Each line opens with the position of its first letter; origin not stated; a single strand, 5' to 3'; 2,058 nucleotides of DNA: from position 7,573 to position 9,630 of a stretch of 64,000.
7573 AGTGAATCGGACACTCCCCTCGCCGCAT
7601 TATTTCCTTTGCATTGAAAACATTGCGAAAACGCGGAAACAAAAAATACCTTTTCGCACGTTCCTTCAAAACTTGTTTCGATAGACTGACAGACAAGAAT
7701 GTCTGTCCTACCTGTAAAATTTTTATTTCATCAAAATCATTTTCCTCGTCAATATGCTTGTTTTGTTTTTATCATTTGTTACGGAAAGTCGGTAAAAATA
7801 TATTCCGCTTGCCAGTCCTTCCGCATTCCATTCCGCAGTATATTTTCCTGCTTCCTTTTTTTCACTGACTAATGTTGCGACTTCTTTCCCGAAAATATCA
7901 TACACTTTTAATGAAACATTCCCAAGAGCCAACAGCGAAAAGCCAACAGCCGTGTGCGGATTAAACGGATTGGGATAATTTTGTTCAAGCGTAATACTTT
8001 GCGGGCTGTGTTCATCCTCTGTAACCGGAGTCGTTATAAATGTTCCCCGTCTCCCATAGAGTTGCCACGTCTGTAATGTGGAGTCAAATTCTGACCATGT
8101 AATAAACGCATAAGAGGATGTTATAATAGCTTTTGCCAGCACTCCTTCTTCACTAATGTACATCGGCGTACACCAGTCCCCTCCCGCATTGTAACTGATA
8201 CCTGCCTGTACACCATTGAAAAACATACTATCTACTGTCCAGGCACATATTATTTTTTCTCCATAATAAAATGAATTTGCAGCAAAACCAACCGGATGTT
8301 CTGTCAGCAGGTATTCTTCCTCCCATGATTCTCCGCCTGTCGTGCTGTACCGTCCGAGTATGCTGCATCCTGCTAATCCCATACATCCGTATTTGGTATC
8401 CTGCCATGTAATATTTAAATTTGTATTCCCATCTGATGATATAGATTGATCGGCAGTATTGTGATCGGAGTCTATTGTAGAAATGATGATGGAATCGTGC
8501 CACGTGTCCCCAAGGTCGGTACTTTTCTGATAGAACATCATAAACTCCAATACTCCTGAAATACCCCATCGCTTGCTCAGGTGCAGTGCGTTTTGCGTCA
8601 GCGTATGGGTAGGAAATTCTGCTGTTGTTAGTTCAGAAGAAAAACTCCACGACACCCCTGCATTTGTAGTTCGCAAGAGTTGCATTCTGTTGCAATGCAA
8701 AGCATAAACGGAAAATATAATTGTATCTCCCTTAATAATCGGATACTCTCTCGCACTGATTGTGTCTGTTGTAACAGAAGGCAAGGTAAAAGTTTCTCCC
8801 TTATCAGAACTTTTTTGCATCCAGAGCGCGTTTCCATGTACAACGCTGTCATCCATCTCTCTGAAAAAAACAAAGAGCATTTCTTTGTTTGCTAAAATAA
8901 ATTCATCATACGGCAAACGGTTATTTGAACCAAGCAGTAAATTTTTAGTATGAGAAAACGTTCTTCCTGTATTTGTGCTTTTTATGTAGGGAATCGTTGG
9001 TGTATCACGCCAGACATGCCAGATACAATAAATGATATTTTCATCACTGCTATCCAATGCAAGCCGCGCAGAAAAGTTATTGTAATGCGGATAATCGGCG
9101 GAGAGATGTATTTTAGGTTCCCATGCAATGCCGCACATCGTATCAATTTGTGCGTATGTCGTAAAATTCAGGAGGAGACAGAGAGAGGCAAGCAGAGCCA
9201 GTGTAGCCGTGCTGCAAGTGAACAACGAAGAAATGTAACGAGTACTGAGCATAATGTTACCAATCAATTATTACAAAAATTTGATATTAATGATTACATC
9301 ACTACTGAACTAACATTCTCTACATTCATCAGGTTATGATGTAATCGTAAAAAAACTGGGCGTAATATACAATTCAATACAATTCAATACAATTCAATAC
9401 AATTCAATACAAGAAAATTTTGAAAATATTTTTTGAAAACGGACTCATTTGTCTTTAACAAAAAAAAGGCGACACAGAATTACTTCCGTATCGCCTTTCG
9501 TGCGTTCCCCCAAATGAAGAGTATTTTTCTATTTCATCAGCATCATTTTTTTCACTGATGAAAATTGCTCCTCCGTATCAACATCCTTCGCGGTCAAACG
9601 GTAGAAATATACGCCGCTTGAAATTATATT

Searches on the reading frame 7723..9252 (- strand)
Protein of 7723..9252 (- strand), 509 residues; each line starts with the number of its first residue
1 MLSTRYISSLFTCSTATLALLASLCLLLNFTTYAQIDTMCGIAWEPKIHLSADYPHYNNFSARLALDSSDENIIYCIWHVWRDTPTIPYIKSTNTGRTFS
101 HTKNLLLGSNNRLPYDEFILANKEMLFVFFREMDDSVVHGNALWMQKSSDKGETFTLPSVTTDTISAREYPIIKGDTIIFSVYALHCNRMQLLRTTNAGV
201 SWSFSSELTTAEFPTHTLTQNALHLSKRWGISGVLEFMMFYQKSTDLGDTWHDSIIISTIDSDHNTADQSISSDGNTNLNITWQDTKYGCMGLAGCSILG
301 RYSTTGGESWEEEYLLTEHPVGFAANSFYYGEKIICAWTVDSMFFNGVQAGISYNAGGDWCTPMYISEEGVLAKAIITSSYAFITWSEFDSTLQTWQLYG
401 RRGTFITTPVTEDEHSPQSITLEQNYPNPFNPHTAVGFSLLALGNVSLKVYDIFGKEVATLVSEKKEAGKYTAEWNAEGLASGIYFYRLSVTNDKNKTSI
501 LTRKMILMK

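Call 9: search_protein_families(library=pfam, proteins=[window:7723-9252:-])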
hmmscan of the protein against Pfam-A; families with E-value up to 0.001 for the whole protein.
window:7723-9252:- (509 aa): 5 families
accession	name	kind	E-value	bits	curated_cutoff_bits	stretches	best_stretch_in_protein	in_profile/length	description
PF18962.6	Por_Secre_tail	-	5e-09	36.8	27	1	426-496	2-69/75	Secretion system C-terminal sorting domain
PF13088.12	BNR_2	-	3.3e-06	27.1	31.4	0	189-312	81-200/277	BNR repeat-like domain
PF13860.13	FlgD_ig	-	6.1e-05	23.4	27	1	444-494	23-78/79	FlgD Ig-like domain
PF13585.12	CHU_C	-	0.00016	22.2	27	1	444-498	27-79/86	CHU_C Type IX secretion signal domain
PF24316.1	Tli3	-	0.00031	21.5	27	0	274-314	60-101/129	T6SS Tli3 immunity protein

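Call 11: find_homologous_proteins(query=window:7723-9252:-)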
Query window:7723-9252:- (509 aa): 3748 proteins with E <= 0.001 among 8000 candidates; the best 120 are listed.
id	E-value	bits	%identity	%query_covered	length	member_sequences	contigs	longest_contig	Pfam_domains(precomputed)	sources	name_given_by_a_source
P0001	3.2e-197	674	61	99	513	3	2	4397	PF18962.8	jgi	jgi:hypothetical protein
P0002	5.1e-120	419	46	100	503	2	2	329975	PF18962.8,PF13088.13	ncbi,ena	ncbi:MAG: exo-alpha-sialidase [Bacteroidota bacterium]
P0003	9.5e-75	270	35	100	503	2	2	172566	PF18962.8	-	-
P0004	3.8e-72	261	36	94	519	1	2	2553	PF18962.8,PF13088.13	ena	-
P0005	8.6e-69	250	34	98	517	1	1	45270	PF18962.8,PF13088.13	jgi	jgi:hypothetical protein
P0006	2.2e-66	242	35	92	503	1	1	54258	PF18962.8,PF13088.13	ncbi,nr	ncbi:MAG: hypothetical protein QME52_00905 [Bacteroidota bacterium]|nr:hypothetical protein [Bactero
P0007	1.6e-63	233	31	96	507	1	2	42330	PF18962.8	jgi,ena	-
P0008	3.6e-63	232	32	96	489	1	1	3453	PF18962.8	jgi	jgi:hypothetical protein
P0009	7.9e-63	231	33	96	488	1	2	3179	PF18962.8,PF13860.13,PF02012.27,PF13088.13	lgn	-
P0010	1.7e-62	230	34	93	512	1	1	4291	PF18962.8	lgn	-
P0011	3.4e-62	229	34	94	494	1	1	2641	PF18962.8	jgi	-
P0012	2.0e-61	226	30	93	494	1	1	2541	PF18962.8,PF21471.4,PF13088.13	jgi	jgi:hypothetical protein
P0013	7.4e-61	224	33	99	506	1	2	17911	PF18962.8,PF13088.13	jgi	jgi:hypothetical protein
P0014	3.3e-60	222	34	93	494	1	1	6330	PF18962.8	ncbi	-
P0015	1.4e-57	213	34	90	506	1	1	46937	PF18962.8,PF02012.27,PF13088.13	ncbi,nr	ncbi:MAG: T9SS type A sorting domain-containing protein [Bacteroidota bacterium]|nr:T9SS type A sort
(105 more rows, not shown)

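Call 13: find_encoding_contigs(protein=P0001, flank=5000)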
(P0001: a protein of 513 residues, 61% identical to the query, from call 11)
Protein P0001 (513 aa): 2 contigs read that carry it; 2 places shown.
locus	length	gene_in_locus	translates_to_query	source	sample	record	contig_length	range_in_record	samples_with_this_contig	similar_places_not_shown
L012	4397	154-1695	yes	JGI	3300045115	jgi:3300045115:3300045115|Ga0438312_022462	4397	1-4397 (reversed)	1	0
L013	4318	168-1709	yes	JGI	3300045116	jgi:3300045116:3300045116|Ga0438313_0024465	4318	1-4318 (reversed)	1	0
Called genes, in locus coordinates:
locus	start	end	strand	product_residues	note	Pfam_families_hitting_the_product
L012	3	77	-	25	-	?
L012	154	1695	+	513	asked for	PF18962:Por_Secre_tail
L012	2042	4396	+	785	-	?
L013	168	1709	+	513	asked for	PF18962:Por_Secre_tail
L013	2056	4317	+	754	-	?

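Call 14: find_encoding_contigs(protein=P0002, flank=10000)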
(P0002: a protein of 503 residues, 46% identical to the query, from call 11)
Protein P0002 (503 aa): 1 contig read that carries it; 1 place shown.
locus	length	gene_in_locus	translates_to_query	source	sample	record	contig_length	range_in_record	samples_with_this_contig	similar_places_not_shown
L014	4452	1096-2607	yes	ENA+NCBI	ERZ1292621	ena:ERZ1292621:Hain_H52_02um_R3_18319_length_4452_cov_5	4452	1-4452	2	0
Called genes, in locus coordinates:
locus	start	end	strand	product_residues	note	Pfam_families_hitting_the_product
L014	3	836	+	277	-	PF00574:CLP_protease (weak), PF25145:NfeD1b_N (weak), PF01343:Peptidase_S49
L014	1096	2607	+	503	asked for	PF13088:BNR_2, PF18962:Por_Secre_tail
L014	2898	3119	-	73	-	-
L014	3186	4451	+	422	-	?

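Call 25: find_encoding_contigs(protein=P0013, flank=10000)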
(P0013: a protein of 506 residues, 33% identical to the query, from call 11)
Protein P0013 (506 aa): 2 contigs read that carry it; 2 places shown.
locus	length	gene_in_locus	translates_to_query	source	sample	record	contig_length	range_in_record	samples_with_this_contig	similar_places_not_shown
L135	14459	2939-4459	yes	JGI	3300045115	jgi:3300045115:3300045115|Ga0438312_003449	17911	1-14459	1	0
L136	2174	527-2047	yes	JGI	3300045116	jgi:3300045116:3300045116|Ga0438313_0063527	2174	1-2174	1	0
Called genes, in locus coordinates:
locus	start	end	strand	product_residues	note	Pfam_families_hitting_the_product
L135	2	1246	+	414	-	?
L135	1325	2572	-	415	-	PF14870:PSII_BNR (weak), PF18962:Por_Secre_tail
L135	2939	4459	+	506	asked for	PF13088:BNR_2 (faint), PF18962:Por_Secre_tail (weak)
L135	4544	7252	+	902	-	PF15902:Sortilin-Vps10 (weak), PF18962:Por_Secre_tail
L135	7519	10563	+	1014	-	PF13485:Peptidase_MA_2, PF00930:DPPIV_N (faint), PF26549:Tricorn_N, PF26550:Tricorn_2nd, PF23381:Beta-prop_IFT122_1st (weak), PF07676:PD40 (weak), PF26549:Tricorn_N (weak)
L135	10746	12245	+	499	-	PF00072:Response_reg, PF07730:HisKA_3, PF02518:HATPase_c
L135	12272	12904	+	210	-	PF00072:Response_reg, PF00196:GerE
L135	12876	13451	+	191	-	PF00072:Response_reg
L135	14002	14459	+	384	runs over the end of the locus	PF02265:S1-P1_nuclease, PF18962:Por_Secre_tail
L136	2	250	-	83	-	?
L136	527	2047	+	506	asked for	PF13088:BNR_2 (faint), PF18962:Por_Secre_tail (weak)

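Call 31: list_cluster_members(proteins=[P0002, P0003, P0001, P0013])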
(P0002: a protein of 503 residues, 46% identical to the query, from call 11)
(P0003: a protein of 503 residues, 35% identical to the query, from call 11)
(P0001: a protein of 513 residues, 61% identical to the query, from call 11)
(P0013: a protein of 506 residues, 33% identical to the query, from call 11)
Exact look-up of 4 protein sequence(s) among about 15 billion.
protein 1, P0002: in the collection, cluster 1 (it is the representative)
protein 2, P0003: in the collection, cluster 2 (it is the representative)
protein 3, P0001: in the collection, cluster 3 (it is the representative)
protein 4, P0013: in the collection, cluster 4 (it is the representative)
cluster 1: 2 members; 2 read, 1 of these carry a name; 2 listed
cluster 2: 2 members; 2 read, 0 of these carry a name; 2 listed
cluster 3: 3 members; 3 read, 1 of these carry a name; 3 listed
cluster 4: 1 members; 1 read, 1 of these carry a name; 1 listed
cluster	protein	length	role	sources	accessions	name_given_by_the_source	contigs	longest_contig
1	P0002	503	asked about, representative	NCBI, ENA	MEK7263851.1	MAG: exo-alpha-sialidase [Bacteroidota bacterium]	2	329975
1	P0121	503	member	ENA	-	-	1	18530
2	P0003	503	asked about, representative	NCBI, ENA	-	-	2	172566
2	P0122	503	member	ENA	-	-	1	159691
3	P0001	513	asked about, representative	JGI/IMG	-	hypothetical protein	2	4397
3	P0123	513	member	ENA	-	-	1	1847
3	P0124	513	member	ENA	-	-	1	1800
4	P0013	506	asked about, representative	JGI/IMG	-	hypothetical protein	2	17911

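Call 32: find_encoding_contigs(protein=P0122, flank=10000)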
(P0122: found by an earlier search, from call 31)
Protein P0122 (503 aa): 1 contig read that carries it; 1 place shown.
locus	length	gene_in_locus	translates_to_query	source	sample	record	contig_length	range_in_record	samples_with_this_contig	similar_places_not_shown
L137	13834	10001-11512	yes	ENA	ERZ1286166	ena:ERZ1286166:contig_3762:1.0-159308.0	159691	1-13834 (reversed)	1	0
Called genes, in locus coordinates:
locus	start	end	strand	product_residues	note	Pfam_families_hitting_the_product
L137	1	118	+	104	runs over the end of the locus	PF00583:Acetyltransf_1, PF13508:Acetyltransf_7 (weak)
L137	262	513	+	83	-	-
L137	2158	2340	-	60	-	-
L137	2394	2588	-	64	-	-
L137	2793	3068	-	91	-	-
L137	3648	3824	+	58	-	-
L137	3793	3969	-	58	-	-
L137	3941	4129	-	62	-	PF00749:tRNA-synt_1c (weak)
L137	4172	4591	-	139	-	PF00749:tRNA-synt_1c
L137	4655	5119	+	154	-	-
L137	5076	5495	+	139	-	-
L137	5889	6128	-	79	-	PF00768:Peptidase_S11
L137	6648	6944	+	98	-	-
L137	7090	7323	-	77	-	PF00152:tRNA-synt_2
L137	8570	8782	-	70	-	-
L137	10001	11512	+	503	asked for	PF18962:Por_Secre_tail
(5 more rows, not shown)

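Call 33: find_encoding_contigs(protein=P0121, flank=10000)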
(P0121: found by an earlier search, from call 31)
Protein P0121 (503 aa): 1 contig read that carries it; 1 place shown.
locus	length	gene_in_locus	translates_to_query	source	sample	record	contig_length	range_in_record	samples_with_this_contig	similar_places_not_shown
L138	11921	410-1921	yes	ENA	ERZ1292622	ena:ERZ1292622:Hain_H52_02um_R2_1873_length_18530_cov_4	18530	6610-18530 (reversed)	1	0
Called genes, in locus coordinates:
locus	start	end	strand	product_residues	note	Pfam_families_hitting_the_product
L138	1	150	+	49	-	?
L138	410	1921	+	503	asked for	PF13088:BNR_2, PF18962:Por_Secre_tail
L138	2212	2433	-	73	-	-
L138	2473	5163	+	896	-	PF13860:FlgD_ig (faint), PF18962:Por_Secre_tail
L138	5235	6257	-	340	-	PF13439:Glyco_transf_4 (weak), PF00534:Glycos_transf_1, PF13692:Glyco_trans_1_4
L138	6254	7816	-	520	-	PF01522:Polysacc_deac_1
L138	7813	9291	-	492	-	PF01943:Polysacc_synt, PF13440:Polysacc_synt_3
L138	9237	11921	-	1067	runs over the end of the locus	PF22240:ISP_coupler, PF02384:N6_Mtase, PF07669:Eco57I, PF18135:Type_ISP_C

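Call 43: find_encoding_contigs(protein=P0123, flank=3000)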
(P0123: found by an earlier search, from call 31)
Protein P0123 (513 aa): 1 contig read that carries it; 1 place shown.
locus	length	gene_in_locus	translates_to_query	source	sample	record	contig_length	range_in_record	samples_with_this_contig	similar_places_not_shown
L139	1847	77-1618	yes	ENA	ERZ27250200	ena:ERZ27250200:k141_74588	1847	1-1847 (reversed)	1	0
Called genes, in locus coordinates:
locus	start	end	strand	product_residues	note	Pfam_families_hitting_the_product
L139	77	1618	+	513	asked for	PF18962:Por_Secre_tail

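Call 44: find_encoding_contigs(protein=P0005, flank=6000)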
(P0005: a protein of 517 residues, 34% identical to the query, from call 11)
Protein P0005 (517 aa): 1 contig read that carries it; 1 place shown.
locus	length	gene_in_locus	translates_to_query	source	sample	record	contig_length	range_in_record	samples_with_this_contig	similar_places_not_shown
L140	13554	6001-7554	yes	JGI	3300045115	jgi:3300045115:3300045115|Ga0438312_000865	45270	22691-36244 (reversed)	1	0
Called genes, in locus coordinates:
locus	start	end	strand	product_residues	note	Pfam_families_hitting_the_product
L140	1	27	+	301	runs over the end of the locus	PF02678:Pirin, PF05726:Pirin_C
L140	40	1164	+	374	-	PF12679:ABC2_membrane_2, PF12698:ABC2_membrane_3, PF01061:ABC2_membrane, PF12730:ABC2_membrane_4 (weak)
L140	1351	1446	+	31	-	-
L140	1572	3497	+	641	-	PF21760:SecD_1st, PF22599:SecDF_P1_head, PF02355:SecD_SecF_C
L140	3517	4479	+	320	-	PF07549:Sec_GG (weak), PF02355:SecD_SecF_C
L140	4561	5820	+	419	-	PF00512:HisKA (weak), PF02518:HATPase_c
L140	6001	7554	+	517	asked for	PF13088:BNR_2 (faint), PF18962:Por_Secre_tail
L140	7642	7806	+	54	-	-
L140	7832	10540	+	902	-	PF18962:Por_Secre_tail (faint)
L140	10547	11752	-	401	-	-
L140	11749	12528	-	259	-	PF00561:Abhydrolase_1, PF03959:FSH1 (faint), PF12146:Hydrolase_4, PF12697:Abhydrolase_6, PF03096:Ndr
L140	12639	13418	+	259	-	PF22435:MRM3-like_sub_bind, PF08032:SpoU_sub_bind, PF00588:SpoU_methylase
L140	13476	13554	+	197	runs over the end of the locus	-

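Call 58: find_encoding_contigs(protein=P0006, flank=4000, max_places=2)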
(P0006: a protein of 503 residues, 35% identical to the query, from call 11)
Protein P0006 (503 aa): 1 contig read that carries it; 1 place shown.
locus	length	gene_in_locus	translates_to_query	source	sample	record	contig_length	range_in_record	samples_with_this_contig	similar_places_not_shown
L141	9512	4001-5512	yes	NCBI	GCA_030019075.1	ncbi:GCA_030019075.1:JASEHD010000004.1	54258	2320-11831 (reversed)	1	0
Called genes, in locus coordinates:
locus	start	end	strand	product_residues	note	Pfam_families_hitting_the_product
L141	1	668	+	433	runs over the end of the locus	PF02885:Glycos_trans_3N, PF00591:Glycos_transf_3, PF07831:PYNP_C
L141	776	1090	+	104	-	-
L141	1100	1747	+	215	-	-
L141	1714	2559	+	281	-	PF07730:HisKA_3, PF02518:HATPase_c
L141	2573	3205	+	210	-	PF00072:Response_reg, PF00196:GerE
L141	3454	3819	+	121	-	PF00072:Response_reg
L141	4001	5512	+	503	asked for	PF13088:BNR_2 (weak), PF18962:Por_Secre_tail (weak)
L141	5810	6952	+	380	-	PF25852:DUF6242_C (weak)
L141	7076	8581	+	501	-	PF13088:BNR_2 (faint), PF18962:Por_Secre_tail (weak)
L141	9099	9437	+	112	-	-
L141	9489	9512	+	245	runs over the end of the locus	PF25852:DUF6242_C (faint), PF14870:PSII_BNR (weak), PF02012:BNR (faint), PF15902:Sortilin-Vps10 (weak)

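Call 59: find_encoding_contigs(protein=P0007, flank=4000, max_places=2)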
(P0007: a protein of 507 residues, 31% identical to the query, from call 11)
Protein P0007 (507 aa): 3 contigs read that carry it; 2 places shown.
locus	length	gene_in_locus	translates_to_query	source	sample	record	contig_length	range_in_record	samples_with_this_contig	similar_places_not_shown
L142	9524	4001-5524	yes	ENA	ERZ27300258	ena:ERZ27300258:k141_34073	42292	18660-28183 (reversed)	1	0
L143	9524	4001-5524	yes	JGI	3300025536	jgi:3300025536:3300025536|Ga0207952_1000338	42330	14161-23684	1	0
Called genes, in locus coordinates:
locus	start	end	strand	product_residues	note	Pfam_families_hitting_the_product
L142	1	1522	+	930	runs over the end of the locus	PF14522:Cytochrome_C7 (faint), PF09699:Paired_CXXCH_1 (faint), PF14537:Cytochrom_c3_2 (faint), PF22113:Mtrc-MtrF_II-IV_dom (weak), PF13860:FlgD_ig (weak), PF18962:Por_Secre_tail (weak)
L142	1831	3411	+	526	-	PF02012:BNR (faint), PF13088:BNR_2 (faint), PF18962:Por_Secre_tail (weak)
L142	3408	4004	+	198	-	PF15902:Sortilin-Vps10 (weak)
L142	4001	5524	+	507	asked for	PF18962:Por_Secre_tail (weak)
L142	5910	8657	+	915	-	PF18962:Por_Secre_tail (weak)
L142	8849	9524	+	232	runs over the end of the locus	PF08713:DNA_alkylation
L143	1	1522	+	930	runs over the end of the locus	PF14522:Cytochrome_C7 (faint), PF09699:Paired_CXXCH_1 (faint), PF14537:Cytochrom_c3_2 (faint), PF22113:Mtrc-MtrF_II-IV_dom (weak), PF13860:FlgD_ig (weak), PF18962:Por_Secre_tail (weak)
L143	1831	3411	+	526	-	PF02012:BNR (faint), PF13088:BNR_2 (faint), PF18962:Por_Secre_tail (weak)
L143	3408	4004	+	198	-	PF15902:Sortilin-Vps10 (weak)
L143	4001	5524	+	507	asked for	PF18962:Por_Secre_tail (weak)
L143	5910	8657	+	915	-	PF18962:Por_Secre_tail (weak)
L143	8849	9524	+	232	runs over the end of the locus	PF08713:DNA_alkylation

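Call 68: find_encoding_contigs(protein=window:7723-9252:-, flank=3000, max_places=6)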
Protein window:7723-9252:- (509 aa): 2 contigs read that carry it; 2 places shown.
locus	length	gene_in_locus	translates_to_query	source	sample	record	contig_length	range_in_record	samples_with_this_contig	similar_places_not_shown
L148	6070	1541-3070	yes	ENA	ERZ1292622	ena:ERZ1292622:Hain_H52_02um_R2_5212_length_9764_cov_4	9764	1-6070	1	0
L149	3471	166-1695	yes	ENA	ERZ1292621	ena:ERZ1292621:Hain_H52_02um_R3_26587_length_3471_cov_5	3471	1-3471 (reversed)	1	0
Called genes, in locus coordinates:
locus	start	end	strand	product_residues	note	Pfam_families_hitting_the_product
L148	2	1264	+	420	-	?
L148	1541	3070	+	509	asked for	PF13088:BNR_2 (faint), PF18962:Por_Secre_tail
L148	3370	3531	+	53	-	-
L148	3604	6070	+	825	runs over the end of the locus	PF18962:Por_Secre_tail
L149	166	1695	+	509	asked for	PF13088:BNR_2 (faint), PF18962:Por_Secre_tail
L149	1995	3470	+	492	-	?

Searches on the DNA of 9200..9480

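Call 72: search_rna_families(source=window, start=9200, end=9480, threshold=evalue, max_evalue=1)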
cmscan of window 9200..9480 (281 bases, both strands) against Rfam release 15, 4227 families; matches with E-value up to 1: 1.
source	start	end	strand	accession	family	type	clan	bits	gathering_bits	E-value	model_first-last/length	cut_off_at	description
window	9204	9321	+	RF01593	plasmodium_snoR16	Gene; snRNA; snoRNA; CD-box;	-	20.2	70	0.68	1-126/126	no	small nucleolar RNA snoR16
